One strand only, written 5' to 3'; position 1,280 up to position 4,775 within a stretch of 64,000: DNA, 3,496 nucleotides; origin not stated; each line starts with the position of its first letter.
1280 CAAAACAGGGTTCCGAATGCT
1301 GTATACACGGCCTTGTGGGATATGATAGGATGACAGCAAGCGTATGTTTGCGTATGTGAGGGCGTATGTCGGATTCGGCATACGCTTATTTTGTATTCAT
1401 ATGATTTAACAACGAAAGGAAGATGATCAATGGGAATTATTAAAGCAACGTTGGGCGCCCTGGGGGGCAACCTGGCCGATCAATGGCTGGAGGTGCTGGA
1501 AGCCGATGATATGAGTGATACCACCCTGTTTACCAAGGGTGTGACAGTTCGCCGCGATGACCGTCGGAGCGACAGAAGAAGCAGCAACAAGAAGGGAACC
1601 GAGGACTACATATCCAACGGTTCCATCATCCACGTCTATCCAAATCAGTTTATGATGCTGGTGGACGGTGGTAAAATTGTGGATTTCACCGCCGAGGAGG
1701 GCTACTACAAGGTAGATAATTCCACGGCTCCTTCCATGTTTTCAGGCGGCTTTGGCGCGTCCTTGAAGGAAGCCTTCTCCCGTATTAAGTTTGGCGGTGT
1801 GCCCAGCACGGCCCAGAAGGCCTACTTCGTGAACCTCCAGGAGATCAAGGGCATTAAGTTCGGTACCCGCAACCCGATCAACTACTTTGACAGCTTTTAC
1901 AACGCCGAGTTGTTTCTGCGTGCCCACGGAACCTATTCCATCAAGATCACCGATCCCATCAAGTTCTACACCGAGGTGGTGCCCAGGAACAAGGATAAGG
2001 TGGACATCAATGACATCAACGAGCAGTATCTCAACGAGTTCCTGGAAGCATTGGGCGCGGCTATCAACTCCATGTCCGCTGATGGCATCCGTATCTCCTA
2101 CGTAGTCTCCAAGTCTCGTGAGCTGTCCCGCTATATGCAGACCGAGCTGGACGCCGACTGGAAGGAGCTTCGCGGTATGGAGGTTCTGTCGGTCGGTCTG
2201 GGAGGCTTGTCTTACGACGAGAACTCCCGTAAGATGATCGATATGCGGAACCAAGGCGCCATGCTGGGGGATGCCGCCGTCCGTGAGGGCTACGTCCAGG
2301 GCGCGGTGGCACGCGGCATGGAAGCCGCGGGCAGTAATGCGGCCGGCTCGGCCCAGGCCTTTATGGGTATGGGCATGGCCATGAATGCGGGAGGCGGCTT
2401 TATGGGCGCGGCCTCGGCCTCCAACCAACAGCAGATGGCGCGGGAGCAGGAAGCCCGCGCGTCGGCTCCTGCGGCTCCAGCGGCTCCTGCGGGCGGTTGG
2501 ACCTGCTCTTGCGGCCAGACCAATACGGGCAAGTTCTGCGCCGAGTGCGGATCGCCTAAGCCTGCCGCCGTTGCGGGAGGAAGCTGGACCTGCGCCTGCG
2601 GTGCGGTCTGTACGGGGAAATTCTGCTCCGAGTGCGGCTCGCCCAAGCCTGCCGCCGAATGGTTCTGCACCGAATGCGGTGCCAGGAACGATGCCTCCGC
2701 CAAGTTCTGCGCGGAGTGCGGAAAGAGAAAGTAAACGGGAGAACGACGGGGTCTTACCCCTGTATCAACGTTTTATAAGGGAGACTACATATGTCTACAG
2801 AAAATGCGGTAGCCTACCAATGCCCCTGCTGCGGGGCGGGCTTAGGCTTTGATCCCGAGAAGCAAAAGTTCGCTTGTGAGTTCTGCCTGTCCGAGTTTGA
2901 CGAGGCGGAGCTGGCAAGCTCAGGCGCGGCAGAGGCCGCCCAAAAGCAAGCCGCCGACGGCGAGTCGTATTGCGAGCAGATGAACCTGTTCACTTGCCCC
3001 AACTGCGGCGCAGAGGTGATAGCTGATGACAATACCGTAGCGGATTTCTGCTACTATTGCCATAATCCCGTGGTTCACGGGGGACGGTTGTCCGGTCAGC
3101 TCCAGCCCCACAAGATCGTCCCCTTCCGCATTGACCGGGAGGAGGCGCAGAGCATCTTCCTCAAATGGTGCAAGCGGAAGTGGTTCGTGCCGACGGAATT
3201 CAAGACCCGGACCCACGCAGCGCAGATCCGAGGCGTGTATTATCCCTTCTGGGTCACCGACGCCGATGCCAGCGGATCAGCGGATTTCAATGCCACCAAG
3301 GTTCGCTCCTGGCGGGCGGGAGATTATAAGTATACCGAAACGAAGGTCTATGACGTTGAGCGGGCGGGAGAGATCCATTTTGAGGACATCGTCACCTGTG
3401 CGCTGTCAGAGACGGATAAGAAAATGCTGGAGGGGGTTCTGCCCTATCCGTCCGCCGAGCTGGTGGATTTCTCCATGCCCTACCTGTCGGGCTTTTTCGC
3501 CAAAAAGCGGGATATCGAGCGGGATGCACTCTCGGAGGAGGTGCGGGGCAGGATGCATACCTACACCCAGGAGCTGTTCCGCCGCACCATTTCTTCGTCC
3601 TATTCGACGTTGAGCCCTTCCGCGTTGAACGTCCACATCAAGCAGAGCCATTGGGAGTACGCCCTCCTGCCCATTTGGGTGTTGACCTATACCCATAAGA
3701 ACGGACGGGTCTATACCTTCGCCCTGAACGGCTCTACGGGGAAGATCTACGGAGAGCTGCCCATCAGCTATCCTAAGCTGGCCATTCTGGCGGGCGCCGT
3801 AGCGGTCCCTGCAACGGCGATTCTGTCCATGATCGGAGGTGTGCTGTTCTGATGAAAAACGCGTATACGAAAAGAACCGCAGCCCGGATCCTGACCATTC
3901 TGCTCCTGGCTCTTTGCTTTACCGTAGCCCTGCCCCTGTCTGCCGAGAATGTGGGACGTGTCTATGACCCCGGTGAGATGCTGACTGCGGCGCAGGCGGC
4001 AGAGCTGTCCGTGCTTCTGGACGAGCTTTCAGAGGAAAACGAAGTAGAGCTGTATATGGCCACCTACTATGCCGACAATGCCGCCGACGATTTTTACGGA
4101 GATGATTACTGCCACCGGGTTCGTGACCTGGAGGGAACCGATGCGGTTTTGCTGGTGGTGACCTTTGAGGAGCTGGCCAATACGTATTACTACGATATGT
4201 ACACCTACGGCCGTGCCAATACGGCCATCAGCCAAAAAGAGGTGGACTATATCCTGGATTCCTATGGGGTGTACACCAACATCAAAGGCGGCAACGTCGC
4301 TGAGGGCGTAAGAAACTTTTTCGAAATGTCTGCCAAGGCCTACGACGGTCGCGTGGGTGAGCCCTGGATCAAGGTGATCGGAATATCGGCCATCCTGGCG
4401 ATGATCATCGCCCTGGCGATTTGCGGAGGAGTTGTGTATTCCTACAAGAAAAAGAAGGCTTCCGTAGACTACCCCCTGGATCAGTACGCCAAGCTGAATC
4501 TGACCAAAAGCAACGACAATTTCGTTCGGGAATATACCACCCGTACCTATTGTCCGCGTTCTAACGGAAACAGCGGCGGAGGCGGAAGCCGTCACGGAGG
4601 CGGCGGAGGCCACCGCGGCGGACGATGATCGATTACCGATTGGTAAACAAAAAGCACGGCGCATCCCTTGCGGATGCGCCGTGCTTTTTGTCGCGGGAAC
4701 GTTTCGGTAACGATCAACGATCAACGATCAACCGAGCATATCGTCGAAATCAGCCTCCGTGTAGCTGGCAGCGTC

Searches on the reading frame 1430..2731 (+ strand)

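Call 45: search_protein_families(library=pfam, proteins=[window:1430-2731:+], max_evalue=0.001)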
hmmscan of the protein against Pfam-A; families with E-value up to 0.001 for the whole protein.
window:1430-2731:+ (434 aa): 4 families
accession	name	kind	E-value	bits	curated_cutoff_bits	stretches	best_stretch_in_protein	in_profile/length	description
PF13421.11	Band_7_1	-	1.9e-15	57.5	24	1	59-274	9-207/211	SPFH domain-Band 7 family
PF13240.11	Zn_Ribbon_1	-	8.5e-07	29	25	1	412-432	1-21/23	zinc-ribbon domain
PF24463.1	DUF7577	-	7.7e-05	22.7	28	1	411-433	3-25/27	Domain of unknown function (DUF7577)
PF12773.13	DZR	-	0.00075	20.1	27.3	0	392-431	8-45/45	Double zinc ribbon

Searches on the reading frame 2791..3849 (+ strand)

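Call 45: search_protein_families(library=pfam, proteins=[window:2791-3849:+], max_evalue=0.001)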
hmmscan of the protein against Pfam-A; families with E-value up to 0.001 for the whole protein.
window:2791-3849:+ (353 aa): 2 families
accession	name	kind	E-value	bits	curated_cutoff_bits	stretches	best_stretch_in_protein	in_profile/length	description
PF23548.1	Zn_ribbon_FGT1_2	-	0.00023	21.1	27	0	10-37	4-31/35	FORGETTER1 second zinc ribbon domain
PF07754.17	HVO_2753_ZBP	-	0.00063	19.9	33.2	0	62-78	12-28/46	Small zinc finger protein HVO_2753-like, Zn-binding pocket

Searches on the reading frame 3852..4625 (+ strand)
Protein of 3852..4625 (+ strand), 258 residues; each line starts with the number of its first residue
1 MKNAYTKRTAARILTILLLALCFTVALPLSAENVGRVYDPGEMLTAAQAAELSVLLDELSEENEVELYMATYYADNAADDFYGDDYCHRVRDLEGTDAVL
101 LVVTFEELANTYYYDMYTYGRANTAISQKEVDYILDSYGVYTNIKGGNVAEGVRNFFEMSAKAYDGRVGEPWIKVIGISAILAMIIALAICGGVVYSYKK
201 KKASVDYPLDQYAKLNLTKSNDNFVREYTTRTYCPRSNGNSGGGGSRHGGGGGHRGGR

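Call 45: search_protein_families(library=pfam, proteins=[window:3852-4625:+], max_evalue=0.001)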
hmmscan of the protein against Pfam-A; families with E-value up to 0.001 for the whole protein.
window:3852-4625:+ (258 aa): 1 family
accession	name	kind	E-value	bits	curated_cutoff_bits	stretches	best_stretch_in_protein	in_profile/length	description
PF04536.20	TPM_phosphatase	-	1.7e-07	31.7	22.1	1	37-160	1-122/125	TPM domain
